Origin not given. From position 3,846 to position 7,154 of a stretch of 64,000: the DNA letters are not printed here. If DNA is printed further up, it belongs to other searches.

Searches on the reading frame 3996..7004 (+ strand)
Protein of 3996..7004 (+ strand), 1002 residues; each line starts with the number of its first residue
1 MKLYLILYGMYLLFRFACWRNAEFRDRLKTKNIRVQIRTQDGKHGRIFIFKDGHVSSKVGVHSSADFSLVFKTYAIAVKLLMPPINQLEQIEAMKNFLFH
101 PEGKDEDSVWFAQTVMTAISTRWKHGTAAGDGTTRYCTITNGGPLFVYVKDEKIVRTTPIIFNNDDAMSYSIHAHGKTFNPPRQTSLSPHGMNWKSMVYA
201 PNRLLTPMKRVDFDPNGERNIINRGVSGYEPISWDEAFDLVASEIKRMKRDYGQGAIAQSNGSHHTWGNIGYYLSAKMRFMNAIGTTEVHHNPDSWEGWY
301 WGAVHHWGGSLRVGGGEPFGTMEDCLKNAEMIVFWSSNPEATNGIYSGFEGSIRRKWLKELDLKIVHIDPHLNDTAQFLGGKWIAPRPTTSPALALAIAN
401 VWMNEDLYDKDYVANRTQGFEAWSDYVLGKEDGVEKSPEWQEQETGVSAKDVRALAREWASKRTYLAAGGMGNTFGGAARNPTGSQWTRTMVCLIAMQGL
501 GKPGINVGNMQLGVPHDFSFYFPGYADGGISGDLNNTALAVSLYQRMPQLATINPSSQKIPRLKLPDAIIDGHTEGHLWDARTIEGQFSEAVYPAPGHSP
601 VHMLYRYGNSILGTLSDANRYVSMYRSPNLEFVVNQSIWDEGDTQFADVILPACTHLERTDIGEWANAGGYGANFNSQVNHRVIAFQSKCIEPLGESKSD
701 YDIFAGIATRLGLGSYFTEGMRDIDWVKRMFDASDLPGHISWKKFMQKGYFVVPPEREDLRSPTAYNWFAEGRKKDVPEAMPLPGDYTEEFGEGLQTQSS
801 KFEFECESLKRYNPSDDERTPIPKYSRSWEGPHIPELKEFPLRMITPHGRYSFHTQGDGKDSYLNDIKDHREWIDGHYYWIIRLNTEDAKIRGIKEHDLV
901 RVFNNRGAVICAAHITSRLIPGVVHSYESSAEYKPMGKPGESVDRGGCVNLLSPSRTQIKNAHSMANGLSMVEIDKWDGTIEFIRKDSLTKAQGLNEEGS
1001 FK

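Call 54: search_protein_families(library=ncbifam, proteins=[window:3996-7004:+], max_evalue=1e-10)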
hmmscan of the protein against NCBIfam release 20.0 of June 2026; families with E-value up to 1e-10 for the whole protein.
window:3996-7004:+ (1002 aa): 14 families
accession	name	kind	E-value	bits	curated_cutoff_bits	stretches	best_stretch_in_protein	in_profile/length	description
TIGR00509.1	bisC_fam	subfamily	3.8e-91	306.5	1017.55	1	195-985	36-762/772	molybdopterin guanine dinucleotide-containing S/N-oxide reductase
TIGR02166.1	dmsA_ynfE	subfamily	3.8e-89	299.7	777.7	2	538-957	400-775/794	DMSO/selenate family reductase complex A subunit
NF011682.0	PRK15102.1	equivalog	2.8e-76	257.3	909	1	195-983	85-816/829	trimethylamine-N-oxide reductase TorA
TIGR02164.1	torA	equivalog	2.6e-72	244.2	1465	1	195-983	81-812/824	trimethylamine-N-oxide reductase TorA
NF011566.1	PRK14990.1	exception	2.3e-53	181.4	1600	1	191-958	107-796/814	dimethylsulfoxide reductase subunit A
NF041885.1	selenate_YnfE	exception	1.3e-48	165.5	1675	2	191-509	96-404/805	selenate/tellurate reductase subunit YnfE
NF041884.1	selenate_YnfF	exception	2.9e-45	154.4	1650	2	196-510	98-398/798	selenate/tellurate reductase subunit YnfF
TIGR01591.1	Fdh-alpha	equivalog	9.3e-41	139.7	666.25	1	182-474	32-289/672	formate dehydrogenase subunit alpha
TIGR03479.1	DMSO_red_II_alp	subfamily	1.1e-35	123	984.75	1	191-417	108-307/913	molybdopterin-dependent oxidoreductase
NF012032.0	PRK15488.1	equivalog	6.8e-34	116.9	694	1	175-462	70-320/759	thiosulfate reductase PhsA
NF047855.1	AssmNtatRedNasC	equivalog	1.7e-16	59.7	1100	0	364-503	211-339/708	assimilatory nitrate reductase catalytic subunit NasC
NF041714.1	arsenate_red_ArrA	equivalog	2.3e-16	59.1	1600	1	194-458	96-354/848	arsenate respiratory reductase molybdopterin-containing subunit ArrA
TIGR01580.1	narG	equivalog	2.5e-16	58.5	1084.15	0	807-965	1057-1199/1235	nitrate reductase subunit alpha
NF041783.2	mnquin_red_QrcB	equivalog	6.6e-12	44.4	440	0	173-467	77-331/695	menaquinone reductase molybdopterin-binding-like subunit QrcB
